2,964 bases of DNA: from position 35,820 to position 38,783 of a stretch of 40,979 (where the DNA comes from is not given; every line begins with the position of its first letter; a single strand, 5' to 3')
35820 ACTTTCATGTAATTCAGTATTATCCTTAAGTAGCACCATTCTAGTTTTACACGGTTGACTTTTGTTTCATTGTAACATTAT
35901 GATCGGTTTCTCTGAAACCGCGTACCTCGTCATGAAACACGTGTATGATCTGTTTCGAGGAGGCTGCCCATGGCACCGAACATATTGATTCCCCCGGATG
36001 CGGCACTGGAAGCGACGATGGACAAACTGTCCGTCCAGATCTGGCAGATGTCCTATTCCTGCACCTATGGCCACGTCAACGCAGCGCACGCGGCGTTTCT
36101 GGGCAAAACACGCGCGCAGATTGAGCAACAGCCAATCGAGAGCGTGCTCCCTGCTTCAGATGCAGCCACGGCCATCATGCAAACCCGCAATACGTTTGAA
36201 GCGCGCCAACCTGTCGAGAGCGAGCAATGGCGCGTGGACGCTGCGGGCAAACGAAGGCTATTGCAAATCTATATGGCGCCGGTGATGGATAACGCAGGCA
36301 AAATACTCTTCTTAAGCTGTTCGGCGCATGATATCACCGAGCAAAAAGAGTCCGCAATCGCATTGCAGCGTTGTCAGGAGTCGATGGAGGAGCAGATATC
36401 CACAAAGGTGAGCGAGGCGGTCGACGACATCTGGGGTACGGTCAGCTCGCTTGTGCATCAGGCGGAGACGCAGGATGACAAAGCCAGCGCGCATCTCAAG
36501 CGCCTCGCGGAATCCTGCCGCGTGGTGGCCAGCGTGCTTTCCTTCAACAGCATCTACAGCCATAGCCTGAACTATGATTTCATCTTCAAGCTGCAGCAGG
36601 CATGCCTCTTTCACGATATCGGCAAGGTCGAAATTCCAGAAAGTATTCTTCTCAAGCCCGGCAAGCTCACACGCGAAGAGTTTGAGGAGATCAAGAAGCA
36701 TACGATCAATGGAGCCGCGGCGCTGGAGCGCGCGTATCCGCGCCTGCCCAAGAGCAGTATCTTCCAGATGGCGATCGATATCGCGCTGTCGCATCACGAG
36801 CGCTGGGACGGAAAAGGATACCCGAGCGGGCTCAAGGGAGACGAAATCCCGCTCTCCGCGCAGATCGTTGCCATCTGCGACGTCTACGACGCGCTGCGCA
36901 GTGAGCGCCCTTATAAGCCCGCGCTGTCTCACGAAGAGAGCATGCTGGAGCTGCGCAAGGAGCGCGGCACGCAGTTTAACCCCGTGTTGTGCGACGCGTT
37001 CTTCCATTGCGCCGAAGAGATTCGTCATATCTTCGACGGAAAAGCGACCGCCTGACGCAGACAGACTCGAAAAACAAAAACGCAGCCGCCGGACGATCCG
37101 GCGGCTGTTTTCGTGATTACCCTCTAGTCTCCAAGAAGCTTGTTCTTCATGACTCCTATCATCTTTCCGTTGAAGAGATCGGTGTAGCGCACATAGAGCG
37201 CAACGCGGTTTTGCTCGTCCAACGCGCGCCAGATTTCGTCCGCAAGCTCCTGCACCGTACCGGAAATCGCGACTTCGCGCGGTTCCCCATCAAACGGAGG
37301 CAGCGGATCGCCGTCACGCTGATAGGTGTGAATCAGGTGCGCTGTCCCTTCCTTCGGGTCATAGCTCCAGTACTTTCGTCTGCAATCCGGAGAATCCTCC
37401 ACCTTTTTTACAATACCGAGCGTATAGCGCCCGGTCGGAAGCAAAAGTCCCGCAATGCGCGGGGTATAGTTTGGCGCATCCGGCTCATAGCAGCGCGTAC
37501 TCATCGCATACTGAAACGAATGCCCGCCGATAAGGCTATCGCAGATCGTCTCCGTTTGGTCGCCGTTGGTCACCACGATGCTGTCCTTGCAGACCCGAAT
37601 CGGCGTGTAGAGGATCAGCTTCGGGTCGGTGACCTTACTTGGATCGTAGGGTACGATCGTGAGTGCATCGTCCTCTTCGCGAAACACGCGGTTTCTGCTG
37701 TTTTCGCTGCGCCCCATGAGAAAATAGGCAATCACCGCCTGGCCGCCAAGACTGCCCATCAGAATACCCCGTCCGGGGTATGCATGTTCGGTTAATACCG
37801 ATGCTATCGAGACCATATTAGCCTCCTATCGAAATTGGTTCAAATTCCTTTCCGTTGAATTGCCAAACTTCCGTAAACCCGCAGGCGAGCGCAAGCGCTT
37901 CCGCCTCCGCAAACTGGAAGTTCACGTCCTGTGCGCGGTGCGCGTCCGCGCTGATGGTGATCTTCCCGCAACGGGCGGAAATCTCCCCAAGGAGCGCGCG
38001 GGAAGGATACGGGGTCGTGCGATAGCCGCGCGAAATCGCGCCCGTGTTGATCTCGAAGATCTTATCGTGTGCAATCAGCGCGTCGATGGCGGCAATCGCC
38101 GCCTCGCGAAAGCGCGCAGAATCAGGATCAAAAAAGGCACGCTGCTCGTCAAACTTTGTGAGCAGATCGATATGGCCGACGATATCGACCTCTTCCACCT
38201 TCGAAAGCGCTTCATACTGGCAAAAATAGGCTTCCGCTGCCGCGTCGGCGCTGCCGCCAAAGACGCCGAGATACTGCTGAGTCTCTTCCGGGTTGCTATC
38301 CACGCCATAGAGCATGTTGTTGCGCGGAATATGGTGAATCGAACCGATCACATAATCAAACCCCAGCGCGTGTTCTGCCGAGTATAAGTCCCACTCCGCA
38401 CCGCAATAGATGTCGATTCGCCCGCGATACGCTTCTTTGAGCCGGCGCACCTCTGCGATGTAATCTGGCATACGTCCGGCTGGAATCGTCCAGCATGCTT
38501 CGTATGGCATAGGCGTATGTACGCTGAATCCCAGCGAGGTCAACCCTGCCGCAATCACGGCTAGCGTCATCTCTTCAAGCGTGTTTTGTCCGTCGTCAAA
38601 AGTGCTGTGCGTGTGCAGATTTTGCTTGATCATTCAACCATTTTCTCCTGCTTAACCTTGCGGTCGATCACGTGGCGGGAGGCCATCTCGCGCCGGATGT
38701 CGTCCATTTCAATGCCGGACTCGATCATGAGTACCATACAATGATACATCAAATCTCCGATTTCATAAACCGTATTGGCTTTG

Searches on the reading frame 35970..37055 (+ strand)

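Call 13: search_protein_families(library=pfam, proteins=[window:35970-37055:+], max_evalue=0.01)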
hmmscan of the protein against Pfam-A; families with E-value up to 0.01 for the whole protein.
window:35970-37055:+ (361 aa): 5 families
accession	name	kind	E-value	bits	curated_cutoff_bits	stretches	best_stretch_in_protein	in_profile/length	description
PF13487.12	HD_5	-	4.9e-30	105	27.2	1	196-339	30-169/170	HD domain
PF01966.28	HD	-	1.9e-17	64.1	22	1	203-308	22-115/116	HD domain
PF08448.16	PAS_4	-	1.4e-08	35.4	23.1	1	32-126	16-109/110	PAS fold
PF13426.13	PAS_9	-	3e-08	34.3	27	1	35-124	15-103/103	PAS domain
PF00989.32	PAS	-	0.00028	21.3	22.6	1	36-122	26-113/113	PAS fold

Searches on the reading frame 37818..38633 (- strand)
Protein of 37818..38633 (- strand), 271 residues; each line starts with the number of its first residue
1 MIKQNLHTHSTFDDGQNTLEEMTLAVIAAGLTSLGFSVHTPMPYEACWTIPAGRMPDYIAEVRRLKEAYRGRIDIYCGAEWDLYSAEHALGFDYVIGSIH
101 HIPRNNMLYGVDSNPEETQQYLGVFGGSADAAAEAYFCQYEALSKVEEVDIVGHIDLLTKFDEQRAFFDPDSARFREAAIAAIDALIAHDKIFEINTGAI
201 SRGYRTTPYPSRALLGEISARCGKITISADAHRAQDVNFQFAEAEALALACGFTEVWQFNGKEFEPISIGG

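Call 13: search_protein_families(library=pfam, proteins=[window:37818-38633:-], max_evalue=0.01)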
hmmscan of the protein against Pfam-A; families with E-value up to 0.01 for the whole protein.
window:37818-38633:- (271 aa): 1 family
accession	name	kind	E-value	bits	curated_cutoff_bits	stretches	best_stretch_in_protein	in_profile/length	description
PF02811.25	PHP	-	1.3e-16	61.8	26.4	1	6-197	2-163/164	PHP domain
